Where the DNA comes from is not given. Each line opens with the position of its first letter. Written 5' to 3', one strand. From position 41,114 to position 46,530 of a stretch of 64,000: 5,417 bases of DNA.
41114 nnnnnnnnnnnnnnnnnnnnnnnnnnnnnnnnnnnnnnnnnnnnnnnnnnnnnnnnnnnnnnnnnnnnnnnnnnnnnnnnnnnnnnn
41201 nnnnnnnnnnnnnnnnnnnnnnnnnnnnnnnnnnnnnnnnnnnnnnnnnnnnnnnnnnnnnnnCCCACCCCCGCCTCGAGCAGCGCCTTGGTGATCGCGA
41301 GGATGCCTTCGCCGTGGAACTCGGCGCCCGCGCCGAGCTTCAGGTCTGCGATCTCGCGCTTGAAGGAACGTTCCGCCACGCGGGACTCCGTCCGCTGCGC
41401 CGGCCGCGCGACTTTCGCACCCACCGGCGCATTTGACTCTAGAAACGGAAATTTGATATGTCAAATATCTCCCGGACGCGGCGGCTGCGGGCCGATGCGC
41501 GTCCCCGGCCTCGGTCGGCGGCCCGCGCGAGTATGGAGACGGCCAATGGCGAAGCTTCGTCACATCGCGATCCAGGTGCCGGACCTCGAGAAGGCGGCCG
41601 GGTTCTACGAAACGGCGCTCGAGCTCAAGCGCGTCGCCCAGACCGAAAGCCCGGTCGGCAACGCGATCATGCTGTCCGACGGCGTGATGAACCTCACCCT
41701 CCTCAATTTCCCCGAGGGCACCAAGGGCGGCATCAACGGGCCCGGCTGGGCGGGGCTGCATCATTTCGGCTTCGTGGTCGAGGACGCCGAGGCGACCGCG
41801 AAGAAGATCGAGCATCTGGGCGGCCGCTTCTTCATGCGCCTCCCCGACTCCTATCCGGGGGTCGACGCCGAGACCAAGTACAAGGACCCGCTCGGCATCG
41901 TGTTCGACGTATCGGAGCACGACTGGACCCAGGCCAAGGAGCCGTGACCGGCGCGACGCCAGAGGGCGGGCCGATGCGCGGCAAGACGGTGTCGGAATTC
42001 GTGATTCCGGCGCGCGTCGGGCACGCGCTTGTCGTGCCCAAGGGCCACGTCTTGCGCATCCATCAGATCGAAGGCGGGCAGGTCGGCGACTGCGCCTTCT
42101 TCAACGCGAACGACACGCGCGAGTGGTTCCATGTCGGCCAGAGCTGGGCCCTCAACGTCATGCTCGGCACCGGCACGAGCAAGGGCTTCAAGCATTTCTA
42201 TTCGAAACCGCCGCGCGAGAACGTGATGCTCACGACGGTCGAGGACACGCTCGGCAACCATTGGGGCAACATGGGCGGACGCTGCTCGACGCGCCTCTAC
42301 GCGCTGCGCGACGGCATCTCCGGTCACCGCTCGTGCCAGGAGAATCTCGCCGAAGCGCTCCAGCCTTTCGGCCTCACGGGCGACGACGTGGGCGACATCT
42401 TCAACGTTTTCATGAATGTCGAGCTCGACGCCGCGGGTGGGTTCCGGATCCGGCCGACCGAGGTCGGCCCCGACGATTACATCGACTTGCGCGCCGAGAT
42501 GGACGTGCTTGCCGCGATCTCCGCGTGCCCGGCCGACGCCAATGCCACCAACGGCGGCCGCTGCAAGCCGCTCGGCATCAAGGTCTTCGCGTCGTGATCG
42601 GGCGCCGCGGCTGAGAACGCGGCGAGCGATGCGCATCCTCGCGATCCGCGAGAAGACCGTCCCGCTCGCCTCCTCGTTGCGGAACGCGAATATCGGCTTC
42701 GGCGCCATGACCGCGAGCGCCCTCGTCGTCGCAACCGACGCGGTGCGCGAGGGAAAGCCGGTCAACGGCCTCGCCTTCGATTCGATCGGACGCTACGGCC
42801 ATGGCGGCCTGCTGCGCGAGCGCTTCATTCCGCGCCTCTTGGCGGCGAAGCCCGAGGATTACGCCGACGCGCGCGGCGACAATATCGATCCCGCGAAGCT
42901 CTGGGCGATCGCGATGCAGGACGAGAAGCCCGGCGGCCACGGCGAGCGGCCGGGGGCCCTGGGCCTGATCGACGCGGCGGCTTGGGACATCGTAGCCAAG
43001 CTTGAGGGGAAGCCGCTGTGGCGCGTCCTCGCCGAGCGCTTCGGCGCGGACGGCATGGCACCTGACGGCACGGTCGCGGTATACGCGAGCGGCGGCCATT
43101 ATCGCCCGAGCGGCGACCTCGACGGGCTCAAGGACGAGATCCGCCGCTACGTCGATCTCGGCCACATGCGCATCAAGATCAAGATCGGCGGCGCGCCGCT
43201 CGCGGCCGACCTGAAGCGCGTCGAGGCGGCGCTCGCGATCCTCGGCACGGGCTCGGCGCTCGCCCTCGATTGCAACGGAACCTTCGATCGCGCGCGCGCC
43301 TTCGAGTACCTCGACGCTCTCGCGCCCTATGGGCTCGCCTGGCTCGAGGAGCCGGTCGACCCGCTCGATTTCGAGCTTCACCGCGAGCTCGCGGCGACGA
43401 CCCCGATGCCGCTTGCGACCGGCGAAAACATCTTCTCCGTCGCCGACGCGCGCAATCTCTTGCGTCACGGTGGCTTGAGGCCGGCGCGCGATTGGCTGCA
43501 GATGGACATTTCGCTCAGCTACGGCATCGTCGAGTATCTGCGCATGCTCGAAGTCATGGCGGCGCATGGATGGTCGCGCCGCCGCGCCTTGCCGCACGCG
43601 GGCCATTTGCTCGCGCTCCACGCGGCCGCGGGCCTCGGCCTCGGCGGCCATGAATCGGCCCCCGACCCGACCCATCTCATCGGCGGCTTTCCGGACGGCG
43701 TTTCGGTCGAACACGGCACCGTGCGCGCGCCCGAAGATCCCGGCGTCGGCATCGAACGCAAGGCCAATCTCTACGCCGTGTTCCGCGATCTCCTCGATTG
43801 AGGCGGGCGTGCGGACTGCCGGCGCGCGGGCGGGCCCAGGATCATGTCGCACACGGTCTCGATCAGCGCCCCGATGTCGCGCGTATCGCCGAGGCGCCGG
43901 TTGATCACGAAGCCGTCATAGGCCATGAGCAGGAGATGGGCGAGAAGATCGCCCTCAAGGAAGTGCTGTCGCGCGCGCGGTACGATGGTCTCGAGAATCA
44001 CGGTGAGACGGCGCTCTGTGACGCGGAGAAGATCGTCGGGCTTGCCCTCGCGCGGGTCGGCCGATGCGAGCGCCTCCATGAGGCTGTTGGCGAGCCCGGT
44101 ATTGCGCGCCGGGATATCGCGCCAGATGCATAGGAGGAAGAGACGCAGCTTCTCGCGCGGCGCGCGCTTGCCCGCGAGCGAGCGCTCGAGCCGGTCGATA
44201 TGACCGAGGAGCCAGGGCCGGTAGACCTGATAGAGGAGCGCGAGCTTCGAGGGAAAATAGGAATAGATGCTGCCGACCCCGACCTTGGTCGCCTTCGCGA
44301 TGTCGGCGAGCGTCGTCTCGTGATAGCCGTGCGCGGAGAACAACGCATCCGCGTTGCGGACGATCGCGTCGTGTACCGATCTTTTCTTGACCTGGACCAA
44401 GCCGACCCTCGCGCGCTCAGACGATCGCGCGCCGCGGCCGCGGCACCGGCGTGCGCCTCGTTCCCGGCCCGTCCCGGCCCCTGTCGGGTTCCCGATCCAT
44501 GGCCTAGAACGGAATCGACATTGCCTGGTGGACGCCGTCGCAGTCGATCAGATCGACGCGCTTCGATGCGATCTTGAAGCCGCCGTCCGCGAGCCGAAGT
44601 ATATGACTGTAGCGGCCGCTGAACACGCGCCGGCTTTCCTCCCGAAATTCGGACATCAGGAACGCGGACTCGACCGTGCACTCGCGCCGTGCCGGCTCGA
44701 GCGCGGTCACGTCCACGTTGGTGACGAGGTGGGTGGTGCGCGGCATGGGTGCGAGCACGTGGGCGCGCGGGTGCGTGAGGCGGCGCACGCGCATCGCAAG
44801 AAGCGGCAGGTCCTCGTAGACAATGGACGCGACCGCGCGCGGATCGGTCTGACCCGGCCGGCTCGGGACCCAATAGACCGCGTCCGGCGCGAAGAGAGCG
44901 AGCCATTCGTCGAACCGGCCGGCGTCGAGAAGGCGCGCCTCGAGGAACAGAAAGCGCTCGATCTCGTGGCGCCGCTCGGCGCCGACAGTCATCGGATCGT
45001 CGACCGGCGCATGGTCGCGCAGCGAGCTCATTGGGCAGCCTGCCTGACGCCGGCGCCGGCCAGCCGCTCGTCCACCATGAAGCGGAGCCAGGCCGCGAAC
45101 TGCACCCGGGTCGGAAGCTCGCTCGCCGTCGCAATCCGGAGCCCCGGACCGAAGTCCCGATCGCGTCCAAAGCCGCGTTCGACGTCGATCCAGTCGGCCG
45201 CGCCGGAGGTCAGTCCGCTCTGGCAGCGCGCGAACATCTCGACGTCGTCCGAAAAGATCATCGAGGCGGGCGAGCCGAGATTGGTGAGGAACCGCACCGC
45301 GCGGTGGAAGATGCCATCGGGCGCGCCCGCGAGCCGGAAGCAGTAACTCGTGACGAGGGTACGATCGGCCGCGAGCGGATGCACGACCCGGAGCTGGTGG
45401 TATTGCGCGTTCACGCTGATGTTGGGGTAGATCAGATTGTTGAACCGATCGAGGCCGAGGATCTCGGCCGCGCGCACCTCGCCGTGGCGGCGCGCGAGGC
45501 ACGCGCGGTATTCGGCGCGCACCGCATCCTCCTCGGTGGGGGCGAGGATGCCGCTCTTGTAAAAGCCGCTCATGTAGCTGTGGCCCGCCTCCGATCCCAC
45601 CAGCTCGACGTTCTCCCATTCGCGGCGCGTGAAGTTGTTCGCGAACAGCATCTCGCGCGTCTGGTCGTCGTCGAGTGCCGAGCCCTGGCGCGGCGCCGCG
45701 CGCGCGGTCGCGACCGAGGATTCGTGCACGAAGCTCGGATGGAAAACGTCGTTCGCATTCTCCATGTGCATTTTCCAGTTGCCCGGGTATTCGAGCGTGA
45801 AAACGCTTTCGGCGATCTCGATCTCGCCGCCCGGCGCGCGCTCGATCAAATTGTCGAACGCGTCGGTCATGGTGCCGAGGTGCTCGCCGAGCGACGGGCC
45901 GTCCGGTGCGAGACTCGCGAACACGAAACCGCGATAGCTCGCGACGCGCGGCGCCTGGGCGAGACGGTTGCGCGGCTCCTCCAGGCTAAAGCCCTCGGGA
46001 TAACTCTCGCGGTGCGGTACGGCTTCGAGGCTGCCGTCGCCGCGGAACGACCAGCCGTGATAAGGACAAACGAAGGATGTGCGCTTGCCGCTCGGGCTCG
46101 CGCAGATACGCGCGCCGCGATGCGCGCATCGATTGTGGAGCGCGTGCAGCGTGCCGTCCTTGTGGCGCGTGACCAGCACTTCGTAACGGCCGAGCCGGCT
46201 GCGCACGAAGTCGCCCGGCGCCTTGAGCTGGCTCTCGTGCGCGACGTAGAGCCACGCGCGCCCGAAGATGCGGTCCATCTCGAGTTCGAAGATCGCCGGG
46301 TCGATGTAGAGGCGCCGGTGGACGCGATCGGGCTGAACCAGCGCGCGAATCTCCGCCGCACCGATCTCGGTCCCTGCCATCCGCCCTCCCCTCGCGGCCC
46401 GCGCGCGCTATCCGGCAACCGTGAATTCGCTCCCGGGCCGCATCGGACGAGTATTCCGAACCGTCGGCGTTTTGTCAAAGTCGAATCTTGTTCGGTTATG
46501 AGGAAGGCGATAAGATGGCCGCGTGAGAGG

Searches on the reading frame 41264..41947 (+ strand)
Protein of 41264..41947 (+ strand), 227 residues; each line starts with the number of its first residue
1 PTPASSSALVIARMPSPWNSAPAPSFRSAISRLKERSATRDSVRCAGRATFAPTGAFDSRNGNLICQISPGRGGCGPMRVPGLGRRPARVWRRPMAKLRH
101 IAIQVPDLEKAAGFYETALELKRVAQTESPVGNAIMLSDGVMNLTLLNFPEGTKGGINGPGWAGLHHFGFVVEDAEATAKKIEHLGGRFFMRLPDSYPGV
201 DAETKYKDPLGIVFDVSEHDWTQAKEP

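Call 28: search_protein_families(library=pfam, proteins=[window:41264-41947:+], max_evalue=0.00001)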
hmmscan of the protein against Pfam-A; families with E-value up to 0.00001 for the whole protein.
window:41264-41947:+ (227 aa): 3 families
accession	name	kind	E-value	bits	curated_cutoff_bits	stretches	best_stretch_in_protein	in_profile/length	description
PF00903.31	Glyoxalase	-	3.4e-14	53.7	20.6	1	98-214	2-119/121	Glyoxalase/Bleomycin resistance protein/Dioxygenase superfamily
PF13669.12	Glyoxalase_4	-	2.4e-07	31.4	27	1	99-192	1-96/109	Glyoxalase/Bleomycin resistance protein/Dioxygenase superfamily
PF18029.7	Glyoxalase_6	-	5.9e-06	27.3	23.6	1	101-216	2-105/106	Glyoxalase-like domain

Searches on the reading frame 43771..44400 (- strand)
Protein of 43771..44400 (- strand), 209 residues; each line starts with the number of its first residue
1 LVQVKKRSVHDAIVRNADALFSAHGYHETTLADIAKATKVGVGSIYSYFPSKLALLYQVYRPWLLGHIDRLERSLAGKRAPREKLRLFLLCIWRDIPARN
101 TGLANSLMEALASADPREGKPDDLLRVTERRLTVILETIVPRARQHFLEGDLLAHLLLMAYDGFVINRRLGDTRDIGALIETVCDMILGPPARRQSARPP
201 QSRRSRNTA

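Call 9: search_protein_families(library=pfam, proteins=[window:43771-44400:-], max_evalue=1)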
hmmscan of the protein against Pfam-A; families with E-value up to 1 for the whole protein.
window:43771-44400:- (209 aa): 1 family
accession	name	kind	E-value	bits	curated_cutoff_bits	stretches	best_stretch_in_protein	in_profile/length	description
PF00440.29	TetR_N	-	1.5e-14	53.9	24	1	13-56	1-44/47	Bacterial regulatory proteins, tetR family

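Call 86: search_protein_families(library=ncbifam, proteins=[window:43771-44400:-], max_evalue=0.00001)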
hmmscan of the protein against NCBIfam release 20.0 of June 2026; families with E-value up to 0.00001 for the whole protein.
window:43771-44400:- (209 aa): 12 families
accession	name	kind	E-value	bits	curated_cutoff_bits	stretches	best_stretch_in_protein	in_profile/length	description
NF053878.1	FATransRegFadRBac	equivalog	2.4e-10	40.5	200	1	10-89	5-84/190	fatty acid metabolism transcriptional regulator FadR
NF037937.1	septum_RefZ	equivalog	6.7e-09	35.9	180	1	11-80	2-71/195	forespore capture DNA-binding protein RefZ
TIGR03384.1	betaine_BetI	equivalog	2.1e-08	34.1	201.3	1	11-134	11-132/189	choline-binding transcriptional repressor BetI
NF033703.1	transcr_KstR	equivalog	9.2e-08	31.9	280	1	13-117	12-115/185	cholesterol catabolism transcriptional regulator KstR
TIGR03968.1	mycofact_TetR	equivalog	2.6e-07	30.4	224.9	1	8-75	9-72/190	mycofactocin system transcriptional regulator MftR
NF041196.1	ScbR_bind_reg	equivalog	3.2e-07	30.7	150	1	10-60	8-58/191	ScbR family autoregulator-binding transcription factor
NF007430.0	PRK09975.1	equivalog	7.1e-07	28.6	274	1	12-61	15-64/220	acrEF/envCD operon transcriptional regulator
NF007949.0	PRK10668.1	equivalog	9.4e-07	28.5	271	1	10-73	13-75/216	multidrug efflux transporter transcriptional repressor AcrR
NF001978.0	PRK00767.1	equivalog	3.5e-06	27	118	1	13-133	14-133/197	transcriptional regulator BetI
NF050111.1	TransRegSACE7040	equivalog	3.6e-06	27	250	1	11-59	4-52/186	SACE_7040 family transcriptional regulator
NF053516.1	TranRepPrsAVib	equivalog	4.8e-06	26.5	300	1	5-76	3-74/208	TetR family transcriptional repressor PsrA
NF011584.0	PRK15008.1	equivalog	5.5e-06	26.4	230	1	10-99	20-111/212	HTH-type transcriptional regulator RutR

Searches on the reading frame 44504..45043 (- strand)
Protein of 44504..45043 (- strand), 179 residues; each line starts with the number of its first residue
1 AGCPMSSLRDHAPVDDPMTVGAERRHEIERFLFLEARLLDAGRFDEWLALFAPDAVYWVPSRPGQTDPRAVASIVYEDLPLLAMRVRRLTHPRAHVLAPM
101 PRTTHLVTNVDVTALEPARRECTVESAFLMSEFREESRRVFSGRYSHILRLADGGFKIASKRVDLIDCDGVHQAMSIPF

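Call 28: search_protein_families(library=pfam, proteins=[window:44504-45043:-], max_evalue=0.00001)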
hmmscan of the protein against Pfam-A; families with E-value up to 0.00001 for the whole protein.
window:44504-45043:- (179 aa): 2 families
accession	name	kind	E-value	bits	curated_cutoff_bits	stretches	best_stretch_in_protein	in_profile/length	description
PF00866.24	Ring_hydroxyl_B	-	5.3e-32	111.3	27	1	35-167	2-139/144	Ring hydroxylating beta subunit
PF13577.12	SnoaL_4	-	4.8e-12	46.4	24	1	23-160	4-124/126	SnoaL-like domain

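Call 86: search_protein_families(library=ncbifam, proteins=[window:44504-45031:-], max_evalue=0.00001)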
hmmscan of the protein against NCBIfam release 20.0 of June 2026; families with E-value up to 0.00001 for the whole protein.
window:44504-45031:- (175 aa): 4 families
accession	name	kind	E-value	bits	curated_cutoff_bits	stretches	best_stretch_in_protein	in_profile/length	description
NF007479.0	PRK10069.1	subfamily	1.2e-21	77.6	145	1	11-159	11-169/185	3-phenylpropionate/cinnamic acid dioxygenase subunit beta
TIGR03232.1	benzo_1_2_benB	equivalog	5.1e-17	62.2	225.55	1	24-172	1-151/155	benzoate 1,2-dioxygenase small subunit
NF042947.1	3PPDioc_HcaF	equivalog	4.3e-16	59.3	230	1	16-162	4-159/172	3-phenylpropionate/cinnamic acid dioxygenase subunit beta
TIGR03231.1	anthran_1_2_B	equivalog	7.7e-13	48.9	213.5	1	24-162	1-142/155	anthranilate 1,2-dioxygenase small subunit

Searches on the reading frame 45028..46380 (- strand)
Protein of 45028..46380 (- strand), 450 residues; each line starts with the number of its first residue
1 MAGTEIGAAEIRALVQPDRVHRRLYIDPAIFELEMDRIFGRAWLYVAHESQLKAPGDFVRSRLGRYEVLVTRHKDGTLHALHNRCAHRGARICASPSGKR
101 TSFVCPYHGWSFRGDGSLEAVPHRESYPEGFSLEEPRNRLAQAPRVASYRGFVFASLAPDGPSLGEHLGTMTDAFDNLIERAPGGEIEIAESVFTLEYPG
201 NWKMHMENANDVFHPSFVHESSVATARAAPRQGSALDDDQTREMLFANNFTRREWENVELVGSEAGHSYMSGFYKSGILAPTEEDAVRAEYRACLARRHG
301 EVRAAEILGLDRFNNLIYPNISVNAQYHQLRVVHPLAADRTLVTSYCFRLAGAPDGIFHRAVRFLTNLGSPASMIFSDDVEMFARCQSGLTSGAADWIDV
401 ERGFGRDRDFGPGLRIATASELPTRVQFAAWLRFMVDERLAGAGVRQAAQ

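Call 9: search_protein_families(library=pfam, proteins=[window:45028-46380:-], max_evalue=1)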
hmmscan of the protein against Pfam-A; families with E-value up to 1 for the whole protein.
window:45028-46380:- (450 aa): 2 families
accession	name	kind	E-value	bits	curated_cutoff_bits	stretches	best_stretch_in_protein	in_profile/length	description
PF00355.32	Rieske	-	3.9e-20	72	20.3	1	43-126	2-83/88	Rieske [2Fe-2S] domain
PF00848.25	Ring_hydroxyl_A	-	1.3e-15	58.4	24.9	1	194-435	10-205/208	Ring hydroxylating alpha subunit (catalytic domain)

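Call 59: search_dna_similar(query=window:45028-46380:-, collection=plasmids, mode=protein, max_rows=25)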
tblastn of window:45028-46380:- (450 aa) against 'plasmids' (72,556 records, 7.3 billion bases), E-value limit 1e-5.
Records with a match: 990; places in all: 1493; records where one place covers at least 80% of the query: 407.
Best place of each record, by identity: <60% 990.
By first word of the organism name: Rhizobium 138; Sinorhizobium 88; Phaeobacter 66; Rhodococcus 64; Pseudosulfitobacter 40; Paracoccus 31; Sphingobium 28; Pseudomonas 27; Azospirillum 24; Novosphingobium 24; and 129 more.
By predicted mobility (MOB-suite, as given by PLSDB): non-mobilizable 565; conjugative 309; mobilizable 116.
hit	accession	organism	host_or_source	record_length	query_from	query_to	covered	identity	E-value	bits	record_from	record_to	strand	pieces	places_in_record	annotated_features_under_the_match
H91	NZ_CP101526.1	Burkholderia arboris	mixed culture,soil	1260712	14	447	96%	42.6%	2e-102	342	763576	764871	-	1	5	none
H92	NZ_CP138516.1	Variovorax paradoxus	Legume root,PacBio whole genome assembly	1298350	10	435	95%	42.7%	1e-104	348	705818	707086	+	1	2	none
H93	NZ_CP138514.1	Variovorax paradoxus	Legume root,PacBio whole genome assembly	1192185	10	435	95%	42.5%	3e-104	347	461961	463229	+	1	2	none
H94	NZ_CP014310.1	Burkholderia sp. PAMC 26561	single cell,lichen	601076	11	438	95%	41.1%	2e-100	336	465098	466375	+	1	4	aromatic ring-hydroxylating dioxygenase subunit alpha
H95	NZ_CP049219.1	Agrobacterium tumefaciens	Clematis,cell culture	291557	14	435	94%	40.3%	4e-94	318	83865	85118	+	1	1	aromatic ring-hydroxylating dioxygenase subunit alpha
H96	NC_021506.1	Pseudomonas resinovorans NBRC 106553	-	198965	10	441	96%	39.3%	6e-93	314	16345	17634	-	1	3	Rieske 2Fe-2S domain-containing protein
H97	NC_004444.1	Pseudomonas resinovorans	-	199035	10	441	96%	39.3%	6e-93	314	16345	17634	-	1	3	Rieske 2Fe-2S domain-containing protein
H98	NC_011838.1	Pseudomonas putida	-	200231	10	441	96%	39.3%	6e-93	314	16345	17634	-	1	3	Rieske 2Fe-2S domain-containing protein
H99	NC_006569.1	Ruegeria pomeroyi DSS-3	-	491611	8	436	95%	37.8%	4e-89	303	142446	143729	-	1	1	Rieske 2Fe-2S domain-containing protein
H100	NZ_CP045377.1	Sulfitobacter sp. THAF37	pure culture,Surface of a polyethylene ...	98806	11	436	95%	37.6%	1e-85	293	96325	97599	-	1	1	aromatic ring-hydroxylating dioxygenase subunit alpha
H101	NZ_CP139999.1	Agrobacterium tumefaciens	-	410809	9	436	95%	37.0%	5e-87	297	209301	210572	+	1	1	Rieske 2Fe-2S domain-containing protein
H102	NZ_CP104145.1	Rhizobium sullae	Sulla coronaria,cell culture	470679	10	438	95%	36.7%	5e-82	283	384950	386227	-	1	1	Rieske 2Fe-2S domain-containing protein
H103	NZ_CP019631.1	Roseibium algicola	Rhodosorus marinus,cell culture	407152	8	436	95%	36.6%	1e-80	279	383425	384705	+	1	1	aromatic ring-hydroxylating dioxygenase subunit alpha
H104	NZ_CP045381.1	Labrenzia sp. THAF35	pure culture,Surface of a polyethylene ...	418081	8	436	95%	36.6%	1e-80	279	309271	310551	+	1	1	aromatic ring-hydroxylating dioxygenase subunit alpha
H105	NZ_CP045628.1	Roseibium aggregatum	-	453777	8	436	95%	36.6%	1e-80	279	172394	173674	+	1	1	aromatic ring-hydroxylating dioxygenase subunit alpha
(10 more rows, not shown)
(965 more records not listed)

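Call 86: search_protein_families(library=ncbifam, proteins=[window:45028-46380:-], max_evalue=0.00001)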
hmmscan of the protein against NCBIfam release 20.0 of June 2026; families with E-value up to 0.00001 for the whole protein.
window:45028-46380:- (450 aa): 6 families
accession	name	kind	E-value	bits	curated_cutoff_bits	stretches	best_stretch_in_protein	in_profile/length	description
TIGR03229.1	benzo_1_2_benA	equivalog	8.2e-71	239.1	780.95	1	19-404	15-387/433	benzoate 1,2-dioxygenase large subunit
NF042946.1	3PPDioc_HcaE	equivalog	8.9e-63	212.8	830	1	10-440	4-434/450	3-phenylpropionate/cinnamic acid dioxygenase subunit alpha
TIGR03228.1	anthran_1_2_A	equivalog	1e-59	202.5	671.9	1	19-406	15-394/438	anthranilate 1,2-dioxygenase large subunit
NF041684.1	ant_diox_AndAc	equivalog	4.6e-37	127.6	750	1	19-220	22-223/418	anthranilate 1,2-dioxygenase large subunit AndAc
NF058607.1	GlBtMonoOxGbcA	equivalog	4.2e-30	104.5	670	1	22-223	35-226/420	glycine betaine monooxygenase oxygenase subunit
NF052579.1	BetMthstMoxSdmAMthl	equivalog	2.3e-11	43.3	600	1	40-145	15-115/351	4beta-methylsterol monooxygenase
